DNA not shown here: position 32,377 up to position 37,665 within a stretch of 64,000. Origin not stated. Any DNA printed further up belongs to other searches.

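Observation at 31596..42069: DptFGH-like restriction trio bracketed by dcm and vsr, with no phosphorothioation genes in 64 kb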

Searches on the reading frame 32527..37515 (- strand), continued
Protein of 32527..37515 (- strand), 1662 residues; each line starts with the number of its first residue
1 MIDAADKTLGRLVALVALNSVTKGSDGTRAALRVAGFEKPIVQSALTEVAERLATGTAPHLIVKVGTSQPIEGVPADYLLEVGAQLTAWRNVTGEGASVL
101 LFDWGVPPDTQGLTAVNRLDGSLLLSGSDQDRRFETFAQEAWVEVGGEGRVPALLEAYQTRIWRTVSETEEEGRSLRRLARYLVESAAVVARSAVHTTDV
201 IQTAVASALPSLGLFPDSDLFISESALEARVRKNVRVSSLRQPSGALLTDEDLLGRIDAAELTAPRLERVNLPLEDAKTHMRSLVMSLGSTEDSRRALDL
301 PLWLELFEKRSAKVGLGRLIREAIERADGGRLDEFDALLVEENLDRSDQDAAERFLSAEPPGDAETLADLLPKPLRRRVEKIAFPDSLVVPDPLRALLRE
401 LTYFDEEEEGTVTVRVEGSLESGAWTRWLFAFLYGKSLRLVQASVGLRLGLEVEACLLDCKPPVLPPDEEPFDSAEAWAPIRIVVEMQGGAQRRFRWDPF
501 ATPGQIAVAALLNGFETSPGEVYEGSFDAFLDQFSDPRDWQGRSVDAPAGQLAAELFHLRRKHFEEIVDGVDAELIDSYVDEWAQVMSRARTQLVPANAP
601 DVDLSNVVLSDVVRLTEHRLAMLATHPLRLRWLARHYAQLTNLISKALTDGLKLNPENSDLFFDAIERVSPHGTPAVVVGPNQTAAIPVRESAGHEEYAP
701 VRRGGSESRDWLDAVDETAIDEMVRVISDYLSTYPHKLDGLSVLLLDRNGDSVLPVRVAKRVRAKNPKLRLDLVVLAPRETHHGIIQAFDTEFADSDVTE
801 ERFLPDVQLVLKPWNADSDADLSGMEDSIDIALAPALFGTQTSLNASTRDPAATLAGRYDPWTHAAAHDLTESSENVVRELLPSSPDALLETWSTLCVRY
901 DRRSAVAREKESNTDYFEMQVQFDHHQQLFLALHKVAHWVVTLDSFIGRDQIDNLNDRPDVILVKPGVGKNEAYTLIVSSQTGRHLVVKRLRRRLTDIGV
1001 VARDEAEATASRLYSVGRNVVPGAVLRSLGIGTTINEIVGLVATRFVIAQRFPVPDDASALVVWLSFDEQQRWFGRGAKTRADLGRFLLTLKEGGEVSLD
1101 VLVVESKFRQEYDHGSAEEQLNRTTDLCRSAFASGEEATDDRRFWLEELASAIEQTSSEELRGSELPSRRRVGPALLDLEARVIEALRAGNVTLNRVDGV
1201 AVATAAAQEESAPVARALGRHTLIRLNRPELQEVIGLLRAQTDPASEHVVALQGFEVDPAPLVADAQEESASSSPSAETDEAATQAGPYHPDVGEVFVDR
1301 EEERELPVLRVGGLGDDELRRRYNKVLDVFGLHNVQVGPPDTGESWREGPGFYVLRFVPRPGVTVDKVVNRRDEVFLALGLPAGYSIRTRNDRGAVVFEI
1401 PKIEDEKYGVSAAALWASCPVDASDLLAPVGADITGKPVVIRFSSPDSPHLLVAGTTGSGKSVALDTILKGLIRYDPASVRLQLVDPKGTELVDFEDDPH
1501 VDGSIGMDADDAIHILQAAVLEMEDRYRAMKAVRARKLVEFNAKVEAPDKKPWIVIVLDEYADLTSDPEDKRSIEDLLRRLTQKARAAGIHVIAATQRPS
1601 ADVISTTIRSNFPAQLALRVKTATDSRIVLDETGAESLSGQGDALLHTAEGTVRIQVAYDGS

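Call 50: find_homologous_proteins(query=A2, max_evalue=0.00001)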
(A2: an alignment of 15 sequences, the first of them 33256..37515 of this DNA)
Query A2 (15 sequences) (1420 aa, profile of the alignment): 81 proteins with E <= 0.00001 among 8000 candidates.
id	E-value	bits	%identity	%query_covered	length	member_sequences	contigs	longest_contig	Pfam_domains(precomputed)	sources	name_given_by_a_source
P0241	0.0e+0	1735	28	60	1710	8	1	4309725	PF01580.25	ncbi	-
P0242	0.0e+0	1699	31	60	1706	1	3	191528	PF01580.25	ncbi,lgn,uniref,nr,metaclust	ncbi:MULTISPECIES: FtsK/SpoIIIE domain-containing protein [unclassified Ensifer]|uniref:FtsK/SpoIIIE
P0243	0.0e+0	1697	30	60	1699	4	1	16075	PF01580.25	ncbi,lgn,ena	-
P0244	0.0e+0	1685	28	95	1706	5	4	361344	PF01580.25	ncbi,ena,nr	ncbi:MAG: hypothetical protein ABS40_04085 [Agrobacterium sp. SCN 61-19]|nr:MAG: hypothetical protei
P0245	0.0e+0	1683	57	100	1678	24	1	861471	PF01935.24,PF01580.25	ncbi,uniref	ncbi:FtsK/SpoIIIE domain-containing protein [Streptomyces sp. NPDC101178]|uniref:FtsK/SpoIIIE domain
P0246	0.0e+0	1680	28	95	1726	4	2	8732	PF01580.25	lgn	-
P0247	0.0e+0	1676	58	100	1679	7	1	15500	PF01935.24,PF01580.25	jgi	jgi:hypothetical protein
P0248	0.0e+0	1675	28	95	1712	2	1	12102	PF01580.25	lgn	-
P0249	0.0e+0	1675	58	100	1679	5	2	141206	PF01935.24,PF01580.25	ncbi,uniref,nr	ncbi:DUF87 domain-containing protein [Streptomyces sp. SID4946]|uniref:FtsK/SpoIIIE domain-containin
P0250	0.0e+0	1673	58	100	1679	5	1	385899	PF01935.24,PF01580.25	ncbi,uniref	ncbi:FtsK/SpoIIIE domain-containing protein [Streptomyces sp. NPDC051041]|uniref:FtsK/SpoIIIE domain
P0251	0.0e+0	1673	28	95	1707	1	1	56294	PF01580.25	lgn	-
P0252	0.0e+0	1673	58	100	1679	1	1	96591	PF01935.24,PF01580.25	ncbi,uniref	ncbi:FtsK/SpoIIIE domain-containing protein [Streptomyces albogriseolus]|uniref:FtsK/SpoIIIE domain-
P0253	0.0e+0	1673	59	100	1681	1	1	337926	PF01935.24,PF01580.25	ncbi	ncbi:FtsK/SpoIIIE domain-containing protein [Streptomyces albogriseolus]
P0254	0.0e+0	1672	58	100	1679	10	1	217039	PF01935.24,PF01580.25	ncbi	ncbi:FtsK/SpoIIIE domain-containing protein [Streptomyces sp. NPDC001606]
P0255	0.0e+0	1670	59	100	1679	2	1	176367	PF01935.24,PF01580.25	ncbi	ncbi:FtsK/SpoIIIE domain-containing protein [Streptomyces griseoincarnatus]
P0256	0.0e+0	1670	58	100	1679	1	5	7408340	PF01935.24,PF01580.25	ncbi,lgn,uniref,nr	ncbi:FtsK/SpoIIIE domain-containing protein [Streptomyces cellulosae]|uniref:FtsK domain-containing 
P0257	0.0e+0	1668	59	100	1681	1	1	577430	PF01935.24,PF01580.25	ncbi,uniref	ncbi:FtsK/SpoIIIE domain-containing protein [Streptomyces calvus]|uniref:FtsK/SpoIIIE domain-contain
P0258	0.0e+0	1668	59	100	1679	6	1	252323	PF01935.24,PF01580.25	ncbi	ncbi:FtsK/SpoIIIE domain-containing protein [Streptomyces sp. NPDC002324]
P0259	0.0e+0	1667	59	100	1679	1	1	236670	PF01935.24,PF01580.25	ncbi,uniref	ncbi:FtsK/SpoIIIE domain-containing protein [Streptomyces sp. NPDC086091]|uniref:FtsK/SpoIIIE domain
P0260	0.0e+0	1664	58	100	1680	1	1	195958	PF01935.24,PF01580.25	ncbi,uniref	ncbi:FtsK/SpoIIIE domain-containing protein [Streptomyces sp. NPDC101145]|uniref:FtsK/SpoIIIE domain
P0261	0.0e+0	1663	58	100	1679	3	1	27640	PF01935.24,PF01580.25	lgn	-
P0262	0.0e+0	1663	58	100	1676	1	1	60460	PF01935.24,PF01580.25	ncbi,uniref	ncbi:FtsK/SpoIIIE domain-containing protein [Streptomyces sp. NPDC058322]|uniref:FtsK/SpoIIIE domain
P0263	0.0e+0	1657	59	100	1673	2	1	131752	PF01935.24,PF01580.25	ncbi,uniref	ncbi:FtsK/SpoIIIE domain-containing protein [Streptomyces subrutilus]|uniref:FtsK/SpoIIIE domain-con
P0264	0.0e+0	1655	58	100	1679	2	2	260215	PF01935.24,PF01580.25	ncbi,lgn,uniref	ncbi:FtsK/SpoIIIE domain-containing protein [Streptomyces sp. NPDC005538]|uniref:FtsK/SpoIIIE domain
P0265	0.0e+0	1654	58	100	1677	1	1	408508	PF01935.24,PF01580.25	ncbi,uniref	ncbi:FtsK/SpoIIIE domain-containing protein [Streptomyces avermitilis]|uniref:FtsK/SpoIIIE domain-co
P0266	0.0e+0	1652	58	100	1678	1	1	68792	PF01935.24,PF01580.25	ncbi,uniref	ncbi:FtsK/SpoIIIE domain-containing protein [Streptomyces parvulus]|uniref:FtsK/SpoIIIE domain-conta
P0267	0.0e+0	1652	58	100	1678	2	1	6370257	PF01935.24,PF01580.25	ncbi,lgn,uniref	ncbi:FtsK/SpoIIIE domain-containing protein [Streptomyces phytohabitans]|uniref:FtsK/SpoIIIE domain-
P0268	0.0e+0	1651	58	100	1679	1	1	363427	PF01935.24,PF01580.25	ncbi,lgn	ncbi:FtsK/SpoIIIE domain-containing protein [Streptomyces sp. NPDC001070]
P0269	0.0e+0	1651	58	100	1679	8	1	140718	PF01935.24,PF01580.25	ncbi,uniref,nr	ncbi:FtsK/SpoIIIE domain-containing protein [Streptomyces sp. NRRL S-337]|uniref:FtsK/SpoIIIE domain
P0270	0.0e+0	1644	92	100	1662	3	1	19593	PF01580.25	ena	-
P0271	0.0e+0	1640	58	100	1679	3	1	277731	PF01935.24,PF01580.25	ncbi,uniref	ncbi:FtsK/SpoIIIE domain-containing protein [Streptomyces spororaveus]|uniref:FtsK/SpoIIIE domain-co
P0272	0.0e+0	1638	84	100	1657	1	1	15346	PF01580.25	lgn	-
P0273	0.0e+0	1637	91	100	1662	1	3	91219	PF01580.25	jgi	jgi:S-DNA-T family DNA segregation ATPase FtsK/SpoIIIE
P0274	0.0e+0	1637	57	100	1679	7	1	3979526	PF01935.24,PF01580.25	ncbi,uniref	ncbi:FtsK/SpoIIIE domain-containing protein [Nocardia sp. NPDC051833]|uniref:FtsK/SpoIIIE domain-con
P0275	0.0e+0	1637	57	100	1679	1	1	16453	PF01935.24,PF01580.25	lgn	-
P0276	0.0e+0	1634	86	100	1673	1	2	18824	PF01580.25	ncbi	ncbi:MAG: FtsK/SpoIIIE domain-containing protein [Nocardioidaceae bacterium]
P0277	0.0e+0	1630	58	100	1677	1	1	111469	PF01935.24,PF01580.25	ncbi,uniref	ncbi:FtsK/SpoIIIE domain-containing protein [Streptomyces rishiriensis]|uniref:FtsK/SpoIIIE domain-c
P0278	0.0e+0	1629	57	100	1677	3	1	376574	PF01935.24,PF01580.25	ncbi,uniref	ncbi:FtsK/SpoIIIE domain-containing protein [Streptomyces sp. NPDC059349]|uniref:FtsK/SpoIIIE domain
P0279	0.0e+0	1620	80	100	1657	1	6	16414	PF01580.25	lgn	-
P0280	0.0e+0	1619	56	100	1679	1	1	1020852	PF01935.24,PF01580.25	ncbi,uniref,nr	ncbi:FtsK/SpoIIIE domain-containing protein [Nocardiopsis lambiniae]|uniref:FtsK/SpoIIIE domain-cont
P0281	0.0e+0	1615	83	100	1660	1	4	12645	PF01580.25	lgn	-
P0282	0.0e+0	1613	57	100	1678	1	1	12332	PF01935.24,PF01580.25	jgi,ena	-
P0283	0.0e+0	1613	58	100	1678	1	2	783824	PF01935.24,PF01580.25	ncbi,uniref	ncbi:FtsK/SpoIIIE domain-containing protein [Streptomyces sp. NPDC006640]|uniref:FtsK/SpoIIIE domain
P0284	0.0e+0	1612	47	100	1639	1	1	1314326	PF01580.25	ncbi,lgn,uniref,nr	ncbi:FtsK/SpoIIIE domain-containing protein [Williamsia muralis]|uniref:FtsK domain-containing prote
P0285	0.0e+0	1612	57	100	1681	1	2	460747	PF01935.24,PF01580.25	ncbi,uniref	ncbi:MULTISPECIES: FtsK/SpoIIIE domain-containing protein [unclassified Streptomyces]|uniref:FtsK/Sp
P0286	0.0e+0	1608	81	100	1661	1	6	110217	PF01580.25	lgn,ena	-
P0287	0.0e+0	1605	56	100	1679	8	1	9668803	PF01580.25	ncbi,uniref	ncbi:FtsK/SpoIIIE domain-containing protein [Nocardia sp. CA-119907]|uniref:FtsK/SpoIIIE domain-cont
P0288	0.0e+0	1605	85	100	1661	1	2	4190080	PF01580.25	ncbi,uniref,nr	ncbi:DNA translocase FtsK [Mumia sp. ZJ1417]|uniref:FtsK/SpoIIIE domain-containing protein n=1 Tax=M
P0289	0.0e+0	1603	56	100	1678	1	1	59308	PF01580.25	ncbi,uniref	ncbi:FtsK/SpoIIIE domain-containing protein [Streptomyces cinereoruber]|uniref:FtsK/SpoIIIE domain-c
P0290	0.0e+0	1602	55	100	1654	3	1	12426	PF01580.25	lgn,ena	-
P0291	0.0e+0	1597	80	100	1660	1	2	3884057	PF01580.25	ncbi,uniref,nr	ncbi:FtsK/SpoIIIE domain-containing protein [Agromyces aurantiacus]|uniref:FtsK/SpoIIIE domain-conta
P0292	0.0e+0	1597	76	100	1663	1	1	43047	PF01580.25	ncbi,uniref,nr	ncbi:FtsK/SpoIIIE domain-containing protein [Cellulosimicrobium composti]|uniref:DNA translocase Fts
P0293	0.0e+0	1596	57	100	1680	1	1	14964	PF01935.24,PF01580.25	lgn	-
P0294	0.0e+0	1590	56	100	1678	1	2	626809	PF01935.24,PF01580.25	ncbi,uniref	ncbi:FtsK/SpoIIIE domain-containing protein [Nocardia sp. NPDC058379]|uniref:FtsK/SpoIIIE domain-con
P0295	0.0e+0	1590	79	100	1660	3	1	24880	PF01580.25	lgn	-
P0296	0.0e+0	1581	79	100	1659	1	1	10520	PF01580.25,PF13191.13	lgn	-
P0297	0.0e+0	1575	56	100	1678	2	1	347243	PF01935.24,PF01580.25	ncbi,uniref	ncbi:FtsK/SpoIIIE domain-containing protein [Nocardia sp. NPDC127606]|uniref:FtsK/SpoIIIE domain-con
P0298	0.0e+0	1570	74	100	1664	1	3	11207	PF01580.25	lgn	-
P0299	0.0e+0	1566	84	96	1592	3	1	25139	PF01580.25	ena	-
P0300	0.0e+0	1560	74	100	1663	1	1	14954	PF01580.25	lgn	-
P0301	0.0e+0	1558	28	87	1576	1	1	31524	PF01580.25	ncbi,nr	ncbi:DNA translocase FtsK [Rhodobacteraceae bacterium R_SAG9]|nr:DNA translocase FtsK [Rhodobacterac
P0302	0.0e+0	1546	56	100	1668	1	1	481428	PF01580.25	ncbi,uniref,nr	ncbi:DUF87 domain-containing protein [Georgenia sp. EYE_87]|uniref:FtsK/SpoIIIE domain-containing pr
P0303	0.0e+0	1524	74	97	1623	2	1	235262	PF01580.25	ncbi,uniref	ncbi:FtsK/SpoIIIE domain-containing protein [Oerskovia sp. NPDC057915]|uniref:FtsK/SpoIIIE domain-co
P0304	0.0e+0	1512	49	100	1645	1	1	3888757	PF01580.25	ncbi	ncbi:FtsK/SpoIIIE domain-containing protein [Kribbella endophytica]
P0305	0.0e+0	1511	29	94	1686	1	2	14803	PF17854.7,PF01580.25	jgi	jgi:hypothetical protein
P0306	0.0e+0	1505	28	95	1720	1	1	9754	PF01580.25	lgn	-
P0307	0.0e+0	1486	52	99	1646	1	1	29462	PF01580.25,PF13191.13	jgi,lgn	jgi:hypothetical protein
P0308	0.0e+0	1483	52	98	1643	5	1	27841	PF01580.25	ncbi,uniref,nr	ncbi:FtsK/SpoIIIE domain-containing protein [Cellulomonas composti]|uniref:FtsK domain-containing pr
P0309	0.0e+0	1482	31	60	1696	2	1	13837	PF01935.24,PF17854.7,PF01580.25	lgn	-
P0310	0.0e+0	1479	52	99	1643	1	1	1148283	PF01580.25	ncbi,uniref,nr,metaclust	ncbi:hypothetical protein ASD16_09335 [Cellulomonas sp. Root485]|uniref:FtsK/SpoIIIE domain-containi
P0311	0.0e+0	1468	50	96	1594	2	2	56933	PF01580.25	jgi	jgi:hypothetical protein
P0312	0.0e+0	1461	55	100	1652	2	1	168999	PF01580.25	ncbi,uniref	ncbi:FtsK/SpoIIIE domain-containing protein [Promicromonospora sp. NPDC023805]|uniref:FtsK/SpoIIIE d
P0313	0.0e+0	1457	56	100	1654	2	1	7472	PF01580.25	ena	-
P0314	0.0e+0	1452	50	98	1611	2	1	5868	PF01580.25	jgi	jgi:hypothetical protein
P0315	0.0e+0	1441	48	99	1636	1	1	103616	PF01580.25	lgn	-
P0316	0.0e+0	1429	76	87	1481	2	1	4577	PF01580.25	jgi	jgi:hypothetical protein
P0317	0.0e+0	1402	60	98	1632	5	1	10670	PF01935.24,PF01580.25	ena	-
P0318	0.0e+0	1398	46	100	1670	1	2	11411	PF01580.25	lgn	-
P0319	0.0e+0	1377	46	100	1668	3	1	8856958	PF01580.25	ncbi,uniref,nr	ncbi:FtsK/SpoIIIE family protein [Pseudonocardia hierapolitana]|uniref:FtsK/SpoIIIE family protein n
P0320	0.0e+0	1327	73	80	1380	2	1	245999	PF01580.25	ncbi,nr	ncbi:hypothetical protein ASG80_12430 [Agromyces sp. Soil535]|nr:hypothetical protein ASG80_12430 [A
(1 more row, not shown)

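Call 76: search_protein_families(library=pfam, alignment_id=A2, max_evalue=1)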
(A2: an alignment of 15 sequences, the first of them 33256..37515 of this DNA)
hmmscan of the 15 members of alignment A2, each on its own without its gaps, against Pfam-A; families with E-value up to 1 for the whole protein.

A. member 1, window:33256-37515:- (1420 aa): 1 family
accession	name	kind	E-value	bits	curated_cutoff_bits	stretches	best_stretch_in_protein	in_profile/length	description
PF17854.6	FtsK_alpha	-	0.26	11.9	22.9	1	1345-1401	44-100/101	FtsK alpha domain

B. families by the number of members that match (of 15 scanned): 7 families
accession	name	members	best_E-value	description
PF17854.6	FtsK_alpha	12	5.3e-05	FtsK alpha domain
PF20280.3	CTD4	1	0.01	C-terminal domain 4 of the ABC-three component (ABC-3C) systems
PF09613.16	HrpB1_HrpK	1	0.045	Bacterial type III secretion protein (HrpB1_HrpK)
PF04771.18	CAV_VP3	1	0.05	Chicken anaemia virus VP-3 protein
PF20378.3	DUF6673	1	0.13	Family of unknown function (DUF6673)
PF24957.1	DrmE_C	1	0.25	DISARM protein DrmE, C-terminal domain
PF20271.3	CATASP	1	0.26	CATRA-Associated Small Protein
